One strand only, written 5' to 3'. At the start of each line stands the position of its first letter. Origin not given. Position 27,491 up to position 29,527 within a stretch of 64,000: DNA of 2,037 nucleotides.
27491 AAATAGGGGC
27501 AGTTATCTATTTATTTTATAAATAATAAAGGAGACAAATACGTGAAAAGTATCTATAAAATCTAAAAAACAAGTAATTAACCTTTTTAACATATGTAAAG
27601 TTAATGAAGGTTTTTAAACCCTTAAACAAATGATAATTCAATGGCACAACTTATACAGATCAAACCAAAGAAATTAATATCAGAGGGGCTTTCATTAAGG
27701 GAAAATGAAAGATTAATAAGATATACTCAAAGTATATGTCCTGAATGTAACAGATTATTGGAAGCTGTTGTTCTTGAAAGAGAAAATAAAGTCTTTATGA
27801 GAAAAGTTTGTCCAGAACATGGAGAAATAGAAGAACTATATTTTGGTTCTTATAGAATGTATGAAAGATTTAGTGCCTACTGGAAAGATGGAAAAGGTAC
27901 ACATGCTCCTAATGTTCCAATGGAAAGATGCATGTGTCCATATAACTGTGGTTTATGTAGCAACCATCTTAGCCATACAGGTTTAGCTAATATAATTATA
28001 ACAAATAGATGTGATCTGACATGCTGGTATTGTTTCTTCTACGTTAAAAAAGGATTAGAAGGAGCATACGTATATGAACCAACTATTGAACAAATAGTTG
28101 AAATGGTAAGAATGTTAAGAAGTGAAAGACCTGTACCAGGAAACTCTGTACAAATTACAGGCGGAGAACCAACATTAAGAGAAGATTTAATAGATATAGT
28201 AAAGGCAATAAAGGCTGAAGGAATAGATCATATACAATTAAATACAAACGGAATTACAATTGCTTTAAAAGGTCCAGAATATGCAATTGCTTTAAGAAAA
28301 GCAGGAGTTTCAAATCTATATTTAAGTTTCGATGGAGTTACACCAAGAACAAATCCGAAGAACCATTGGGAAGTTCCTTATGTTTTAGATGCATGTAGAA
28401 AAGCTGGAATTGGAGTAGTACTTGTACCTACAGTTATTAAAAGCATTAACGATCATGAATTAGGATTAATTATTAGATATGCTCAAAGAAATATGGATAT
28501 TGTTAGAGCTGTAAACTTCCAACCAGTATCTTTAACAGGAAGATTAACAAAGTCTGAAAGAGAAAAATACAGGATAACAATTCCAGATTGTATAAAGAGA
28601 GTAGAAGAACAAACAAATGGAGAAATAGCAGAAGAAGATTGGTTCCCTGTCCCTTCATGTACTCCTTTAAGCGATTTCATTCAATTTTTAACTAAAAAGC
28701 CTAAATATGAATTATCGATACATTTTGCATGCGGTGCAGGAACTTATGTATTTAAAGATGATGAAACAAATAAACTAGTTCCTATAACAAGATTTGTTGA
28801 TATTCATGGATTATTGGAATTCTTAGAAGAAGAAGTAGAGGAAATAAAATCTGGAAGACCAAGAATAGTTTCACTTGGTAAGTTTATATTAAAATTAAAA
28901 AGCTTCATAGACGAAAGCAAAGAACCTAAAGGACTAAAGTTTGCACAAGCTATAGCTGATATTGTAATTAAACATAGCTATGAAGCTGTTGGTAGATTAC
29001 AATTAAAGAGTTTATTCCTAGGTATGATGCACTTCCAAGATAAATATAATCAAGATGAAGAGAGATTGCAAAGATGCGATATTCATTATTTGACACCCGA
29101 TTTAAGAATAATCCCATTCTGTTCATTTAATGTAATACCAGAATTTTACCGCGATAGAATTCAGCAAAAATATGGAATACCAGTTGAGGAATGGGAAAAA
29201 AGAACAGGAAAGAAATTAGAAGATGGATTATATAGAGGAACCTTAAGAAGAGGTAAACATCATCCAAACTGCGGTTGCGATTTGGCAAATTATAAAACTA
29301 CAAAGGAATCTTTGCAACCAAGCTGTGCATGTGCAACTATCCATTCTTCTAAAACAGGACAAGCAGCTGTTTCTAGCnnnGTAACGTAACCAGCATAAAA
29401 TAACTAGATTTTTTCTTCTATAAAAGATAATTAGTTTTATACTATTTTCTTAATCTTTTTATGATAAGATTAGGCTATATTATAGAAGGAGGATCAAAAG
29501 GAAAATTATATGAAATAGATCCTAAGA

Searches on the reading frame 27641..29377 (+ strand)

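Call 23: search_protein_families(library=ncbifam, proteins=[window:27641-29377:+], max_evalue=0.00001)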
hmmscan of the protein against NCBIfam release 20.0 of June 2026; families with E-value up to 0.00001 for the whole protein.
window:27641-29377:+ (579 aa): 30 families (the best 25 are shown)
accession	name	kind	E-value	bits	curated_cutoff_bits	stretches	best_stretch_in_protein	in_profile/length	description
NF045702.1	rSAM_GDGT_ether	equivalog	5.1e-210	698.2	450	1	29-514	2-485/486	tetraether lipid synthase Tes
NF045703.1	rSAM_Tes_intein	exception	4.1e-180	601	1700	2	131-521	611-1002/1040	tetraether lipid synthase Tes, intein-containing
NF045646.2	rSAM_Se_TrsS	equivalog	1.1e-91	307.6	490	2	29-340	3-309/441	radical SAM (seleno)protein TrsS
TIGR02666.1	moaA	equivalog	3.9e-23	82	284.05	1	118-309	14-208/336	GTP 3',8-cyclase MoaA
NF001199.0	PRK00164.2-1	equivalog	3.4e-22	79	231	1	118-325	16-217/308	GTP 3',8-cyclase MoaA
TIGR02668.1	moaA_archaeal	equivalog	4.4e-21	75.1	325.25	1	118-323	14-212/303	GTP 3',8-cyclase MoaA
NF050035.1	rSAM_WgK_link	exception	2.5e-11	43.2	650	1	113-236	8-122/367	radical SAM/SPASM peptide maturase WgkB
TIGR04317.1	W_rSAM_matur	equivalog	4.3e-10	39.2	380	1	118-250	8-131/349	tungsten cofactor oxidoreductase radical SAM maturase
TIGR04303.1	GeoRSP_rSAM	equivalog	9.3e-10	38.6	400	1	117-309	8-189/325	GeoRSP system radical SAM/SPASM protein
NF038283.1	viperin_w_prok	equivalog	1.6e-09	37.4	180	1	116-238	4-122/281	viperin family antiviral radical SAM protein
NF038332.1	rSAM_rare_HxsC4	exception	1.6e-09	37.3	500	1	121-235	21-127/335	radical SAM protein HxsC4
TIGR04055.1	rSAM_NirJ2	equivalog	3.6e-09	36.6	500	1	120-311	6-189/326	putative heme d1 biosynthesis radical SAM protein NirJ2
TIGR04251.1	SCM_rSAM_ScmF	equivalog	4e-09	36.3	400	1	119-238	9-121/353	SynChlorMet cassette radical SAM/SPASM protein ScmF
TIGR04546.1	rSAM_ahbC_deAc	equivalog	5.5e-09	35.3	650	1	120-302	45-219/390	12,18-didecarboxysiroheme deacetylase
TIGR02109.1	PQQ_syn_pqqE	equivalog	6.3e-09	35.2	381.35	1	120-238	13-121/358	pyrroloquinoline quinone biosynthesis protein PqqE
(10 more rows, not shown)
